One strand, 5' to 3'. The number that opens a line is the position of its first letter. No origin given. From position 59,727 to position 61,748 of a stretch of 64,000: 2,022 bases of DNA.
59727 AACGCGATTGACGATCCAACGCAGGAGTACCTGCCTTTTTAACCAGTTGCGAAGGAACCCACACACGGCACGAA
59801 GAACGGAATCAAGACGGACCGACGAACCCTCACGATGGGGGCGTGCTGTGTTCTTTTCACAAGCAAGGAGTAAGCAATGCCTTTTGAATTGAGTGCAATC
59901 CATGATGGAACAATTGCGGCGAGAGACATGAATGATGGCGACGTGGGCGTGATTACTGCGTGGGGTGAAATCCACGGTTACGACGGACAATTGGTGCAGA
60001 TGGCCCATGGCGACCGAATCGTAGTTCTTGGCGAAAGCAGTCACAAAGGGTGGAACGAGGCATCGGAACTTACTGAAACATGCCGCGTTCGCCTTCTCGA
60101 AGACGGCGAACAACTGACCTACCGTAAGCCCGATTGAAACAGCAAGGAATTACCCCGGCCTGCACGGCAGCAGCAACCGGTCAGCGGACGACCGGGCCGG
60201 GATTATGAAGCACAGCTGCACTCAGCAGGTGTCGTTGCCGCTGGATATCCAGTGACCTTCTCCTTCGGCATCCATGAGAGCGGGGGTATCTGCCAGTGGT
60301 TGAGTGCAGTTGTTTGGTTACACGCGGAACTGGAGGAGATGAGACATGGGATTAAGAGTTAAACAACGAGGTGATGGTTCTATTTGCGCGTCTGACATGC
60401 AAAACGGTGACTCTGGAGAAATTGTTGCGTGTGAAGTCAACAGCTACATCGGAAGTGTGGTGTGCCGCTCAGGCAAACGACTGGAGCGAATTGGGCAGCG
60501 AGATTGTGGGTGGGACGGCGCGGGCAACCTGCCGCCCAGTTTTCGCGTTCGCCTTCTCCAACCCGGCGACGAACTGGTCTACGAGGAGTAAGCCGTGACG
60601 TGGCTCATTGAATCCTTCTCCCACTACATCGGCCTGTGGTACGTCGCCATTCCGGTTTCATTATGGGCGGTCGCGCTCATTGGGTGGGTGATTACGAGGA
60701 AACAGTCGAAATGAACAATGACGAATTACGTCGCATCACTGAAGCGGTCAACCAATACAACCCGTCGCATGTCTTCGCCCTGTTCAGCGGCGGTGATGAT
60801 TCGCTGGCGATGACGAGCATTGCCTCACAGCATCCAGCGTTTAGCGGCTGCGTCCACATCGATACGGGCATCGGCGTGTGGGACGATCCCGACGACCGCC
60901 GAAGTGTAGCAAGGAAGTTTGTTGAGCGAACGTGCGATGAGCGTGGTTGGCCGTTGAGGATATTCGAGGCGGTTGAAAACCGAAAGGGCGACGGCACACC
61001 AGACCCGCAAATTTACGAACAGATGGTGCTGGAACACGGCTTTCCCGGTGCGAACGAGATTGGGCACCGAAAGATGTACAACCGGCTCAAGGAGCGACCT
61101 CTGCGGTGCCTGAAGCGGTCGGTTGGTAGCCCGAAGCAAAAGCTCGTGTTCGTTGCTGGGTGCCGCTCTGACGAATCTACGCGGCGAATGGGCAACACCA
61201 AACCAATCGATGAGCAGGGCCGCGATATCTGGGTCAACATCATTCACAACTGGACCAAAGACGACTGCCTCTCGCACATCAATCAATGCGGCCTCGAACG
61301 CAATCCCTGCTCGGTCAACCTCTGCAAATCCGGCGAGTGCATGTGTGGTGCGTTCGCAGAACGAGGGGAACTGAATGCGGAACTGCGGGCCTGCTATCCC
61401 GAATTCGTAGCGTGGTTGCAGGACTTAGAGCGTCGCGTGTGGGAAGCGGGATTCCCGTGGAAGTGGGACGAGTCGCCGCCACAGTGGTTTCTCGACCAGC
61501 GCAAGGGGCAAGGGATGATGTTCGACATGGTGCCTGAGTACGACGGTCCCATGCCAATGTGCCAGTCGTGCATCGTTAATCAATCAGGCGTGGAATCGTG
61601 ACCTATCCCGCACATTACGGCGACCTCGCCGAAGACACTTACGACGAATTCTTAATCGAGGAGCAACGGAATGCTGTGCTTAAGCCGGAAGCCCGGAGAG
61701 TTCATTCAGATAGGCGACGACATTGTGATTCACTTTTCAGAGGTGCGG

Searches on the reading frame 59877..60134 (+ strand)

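Call 14: search_protein_families(library=pfam, proteins=[window:59877-60134:+], max_evalue=0.01)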
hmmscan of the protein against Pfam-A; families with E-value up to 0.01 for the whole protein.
window:59877-60134:+ (86 aa): 1 family
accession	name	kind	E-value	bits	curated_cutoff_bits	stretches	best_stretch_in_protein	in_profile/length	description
PF14604.12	SH3_9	-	0.0066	16.7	30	0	39-63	12-35/49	Variant SH3 domain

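Call 72: search_protein_families(library=phrogs, proteins=[window:59877-60134:+], max_evalue=0.01)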
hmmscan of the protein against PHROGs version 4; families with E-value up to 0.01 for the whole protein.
window:59877-60134:+ (86 aa): 0 families

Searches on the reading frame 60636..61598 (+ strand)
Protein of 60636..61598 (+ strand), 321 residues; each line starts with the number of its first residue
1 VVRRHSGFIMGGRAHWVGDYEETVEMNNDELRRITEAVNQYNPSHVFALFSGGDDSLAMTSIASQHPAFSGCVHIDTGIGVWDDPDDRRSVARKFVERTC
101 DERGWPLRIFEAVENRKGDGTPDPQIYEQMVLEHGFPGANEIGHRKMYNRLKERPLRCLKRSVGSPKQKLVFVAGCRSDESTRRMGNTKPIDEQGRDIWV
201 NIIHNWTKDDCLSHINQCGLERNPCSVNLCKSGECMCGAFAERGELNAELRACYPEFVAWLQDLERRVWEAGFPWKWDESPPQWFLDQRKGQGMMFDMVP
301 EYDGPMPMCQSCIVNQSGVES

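Call 14: search_protein_families(library=pfam, proteins=[window:60636-61598:+], max_evalue=0.01)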
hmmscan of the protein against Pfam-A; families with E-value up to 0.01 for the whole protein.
window:60636-61598:+ (321 aa): 1 family
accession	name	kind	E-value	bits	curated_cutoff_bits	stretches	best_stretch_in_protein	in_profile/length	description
PF01507.26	PAPS_reduct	-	0.0036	17.8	22.5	0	46-79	2-35/175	Phosphoadenosine phosphosulfate reductase domain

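Call 21: find_related_loci(query=window:60636-61598:+, collection=viral_contigs, flank=6000)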
Query window:60636-61598:+ (321 aa) in viral_contigs; peptide patterns used: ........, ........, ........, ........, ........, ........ (x = any residue, [..] = any of these).
2 stretches matched a pattern, but none encodes a relative of the query by tblastn (E <= 1e-3).

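Call 67: find_homologous_proteins(query=window:60636-61598:+, max_evalue=1e-10)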
Query window:60636-61598:+ (321 aa): 330 proteins with E <= 1e-10 among 828 candidates; the best 120 are listed.
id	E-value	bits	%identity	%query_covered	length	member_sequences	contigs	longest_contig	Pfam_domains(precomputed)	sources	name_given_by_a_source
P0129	2.7e-155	535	76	91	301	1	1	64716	-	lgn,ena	-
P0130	2.0e-117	410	60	91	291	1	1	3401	PF01507.26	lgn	-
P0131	5.9e-117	408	59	88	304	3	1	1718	-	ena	-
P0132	2.3e-111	390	60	87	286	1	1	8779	-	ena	-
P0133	5.7e-99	349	56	89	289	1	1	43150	PF01507.26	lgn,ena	-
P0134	5.4e-84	300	50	88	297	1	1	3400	PF01507.26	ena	-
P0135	1.6e-82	295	49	91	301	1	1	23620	PF01507.26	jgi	jgi:3'-phosphoadenosine 5'-phosphosulfate sulfotransferase (PAPS reductase)/FAD synthetase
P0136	3.6e-81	291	49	88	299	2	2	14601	PF01507.26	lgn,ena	-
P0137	6.1e-81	290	48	91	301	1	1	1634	PF01507.26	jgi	jgi:3'-phosphoadenosine 5'-phosphosulfate sulfotransferase (PAPS reductase)/FAD synthetase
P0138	6.8e-81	290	48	88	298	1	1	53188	PF01507.26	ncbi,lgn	-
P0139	2.3e-80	288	49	88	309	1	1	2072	PF01507.26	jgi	jgi:3'-phosphoadenosine 5'-phosphosulfate sulfotransferase (PAPS reductase)/FAD synthetase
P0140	7.3e-79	283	49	82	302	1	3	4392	PF01507.26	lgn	-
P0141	1.3e-78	282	48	88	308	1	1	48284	-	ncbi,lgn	-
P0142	1.5e-78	282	50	88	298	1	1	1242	PF01507.26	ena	-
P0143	2.3e-78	282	49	88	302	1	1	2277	-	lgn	-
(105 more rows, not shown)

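Call 68: find_encoding_contigs(protein=P0129, flank=10000, max_places=2)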
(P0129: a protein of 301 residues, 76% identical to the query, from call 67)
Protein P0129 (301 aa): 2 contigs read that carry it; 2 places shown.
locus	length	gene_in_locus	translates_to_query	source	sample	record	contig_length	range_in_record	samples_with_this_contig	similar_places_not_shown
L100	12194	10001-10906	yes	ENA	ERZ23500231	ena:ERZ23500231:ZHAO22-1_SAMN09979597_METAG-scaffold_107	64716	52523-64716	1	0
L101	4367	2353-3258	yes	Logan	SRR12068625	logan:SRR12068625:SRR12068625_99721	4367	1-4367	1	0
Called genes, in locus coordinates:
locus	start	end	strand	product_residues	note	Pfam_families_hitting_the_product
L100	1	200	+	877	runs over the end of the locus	PF02384:N6_Mtase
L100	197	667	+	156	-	PF24738:DUF7689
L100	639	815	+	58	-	-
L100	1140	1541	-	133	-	-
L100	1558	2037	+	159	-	PF13489:Methyltransf_23 (weak)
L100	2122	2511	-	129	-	-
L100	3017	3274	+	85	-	PF13560:HTH_31, PF01381:HTH_3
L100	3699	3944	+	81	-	-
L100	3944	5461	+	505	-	PF13175:AAA_15 (weak), PF13476:AAA_23, PF00005:ABC_tran (weak), PF13304:AAA_21 (weak)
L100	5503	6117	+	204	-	PF00847:AP2 (weak)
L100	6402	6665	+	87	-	-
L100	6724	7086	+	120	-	-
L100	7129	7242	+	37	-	-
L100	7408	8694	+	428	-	PF09588:YqaJ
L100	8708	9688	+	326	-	PF03837:RecT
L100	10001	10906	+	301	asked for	-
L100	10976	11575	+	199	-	PF05063:MT-A70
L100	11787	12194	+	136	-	?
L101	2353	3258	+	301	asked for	-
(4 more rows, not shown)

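Call 70: find_encoding_contigs(protein=P0132, flank=9000, max_places=2)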
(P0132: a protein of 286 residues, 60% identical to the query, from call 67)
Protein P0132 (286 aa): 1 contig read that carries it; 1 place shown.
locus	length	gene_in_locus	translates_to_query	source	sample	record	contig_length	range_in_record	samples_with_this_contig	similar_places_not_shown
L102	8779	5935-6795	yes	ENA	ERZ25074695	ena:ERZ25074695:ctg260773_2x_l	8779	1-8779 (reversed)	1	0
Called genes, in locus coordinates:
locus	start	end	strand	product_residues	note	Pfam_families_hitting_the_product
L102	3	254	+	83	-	?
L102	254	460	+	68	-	-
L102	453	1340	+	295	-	PF12684:DUF3799 (weak)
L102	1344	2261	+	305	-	PF03837:RecT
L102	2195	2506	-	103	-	-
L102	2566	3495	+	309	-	-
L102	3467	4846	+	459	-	PF13481:AAA_25, PF03796:DnaB_C, PF06745:ATPase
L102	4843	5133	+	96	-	-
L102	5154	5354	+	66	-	PF12728:HTH_17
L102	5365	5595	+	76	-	-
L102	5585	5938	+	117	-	-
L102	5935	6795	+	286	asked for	-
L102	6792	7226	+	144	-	PF05866:RusA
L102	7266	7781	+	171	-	-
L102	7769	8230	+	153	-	-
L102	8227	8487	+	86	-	-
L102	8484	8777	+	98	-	?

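Call 72: search_protein_families(library=phrogs, proteins=[window:60636-61598:+], max_evalue=0.01)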
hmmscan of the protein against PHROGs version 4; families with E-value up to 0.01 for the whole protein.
window:60636-61598:+ (321 aa): 2 families
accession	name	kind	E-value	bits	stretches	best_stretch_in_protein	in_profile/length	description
phrog_424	-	moron, auxiliary metabolic gene and host takeover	2.6e-24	87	1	26-276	143-378/460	phosphoadenosine phosphosulfate reductase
phrog_2302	-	moron, auxiliary metabolic gene and host takeover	0.0064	16.5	0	167-272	159-276/381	phosphoadenosine phosphosulfate reductase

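Call 92: find_related_loci(query=A5, collection=viral_contigs, flank=7000)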
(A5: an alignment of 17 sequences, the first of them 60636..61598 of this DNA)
Query A5 (321 aa) in viral_contigs; peptide patterns used: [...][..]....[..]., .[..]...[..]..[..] (x = any residue, [..] = any of these).
130 stretches matched a pattern; 107 encode a relative of the query (tblastn E <= 1e-3); the best 80 are kept; 80 distinct loci.
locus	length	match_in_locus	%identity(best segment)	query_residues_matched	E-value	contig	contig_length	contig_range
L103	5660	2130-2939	49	17-312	1e-80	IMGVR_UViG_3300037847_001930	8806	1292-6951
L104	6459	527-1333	46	34-312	1e-78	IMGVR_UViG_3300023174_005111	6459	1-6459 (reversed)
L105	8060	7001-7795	48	25-312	2e-75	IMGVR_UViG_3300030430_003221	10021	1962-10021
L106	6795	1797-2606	46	17-312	3e-73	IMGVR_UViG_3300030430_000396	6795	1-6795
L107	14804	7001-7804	45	33-315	3e-71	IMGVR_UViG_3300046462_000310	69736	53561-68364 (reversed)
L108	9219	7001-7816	44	25-312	2e-66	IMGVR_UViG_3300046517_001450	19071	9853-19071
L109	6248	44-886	41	23-312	2e-63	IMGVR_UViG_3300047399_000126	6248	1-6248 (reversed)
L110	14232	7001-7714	45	34-281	3e-59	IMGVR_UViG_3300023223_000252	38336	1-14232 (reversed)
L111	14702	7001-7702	44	37-278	1e-58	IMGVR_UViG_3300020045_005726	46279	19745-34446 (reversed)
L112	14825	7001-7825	41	19-312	1e-55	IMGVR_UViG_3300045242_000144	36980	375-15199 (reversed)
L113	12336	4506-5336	42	21-312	1e-55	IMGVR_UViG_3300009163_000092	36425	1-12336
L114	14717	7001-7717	43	24-268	6e-54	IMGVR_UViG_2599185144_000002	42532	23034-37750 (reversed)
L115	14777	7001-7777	39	34-312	5e-53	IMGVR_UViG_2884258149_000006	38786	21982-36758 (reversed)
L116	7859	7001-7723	43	28-281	1e-51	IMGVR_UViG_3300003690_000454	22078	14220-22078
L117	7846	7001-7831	38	4-306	5e-51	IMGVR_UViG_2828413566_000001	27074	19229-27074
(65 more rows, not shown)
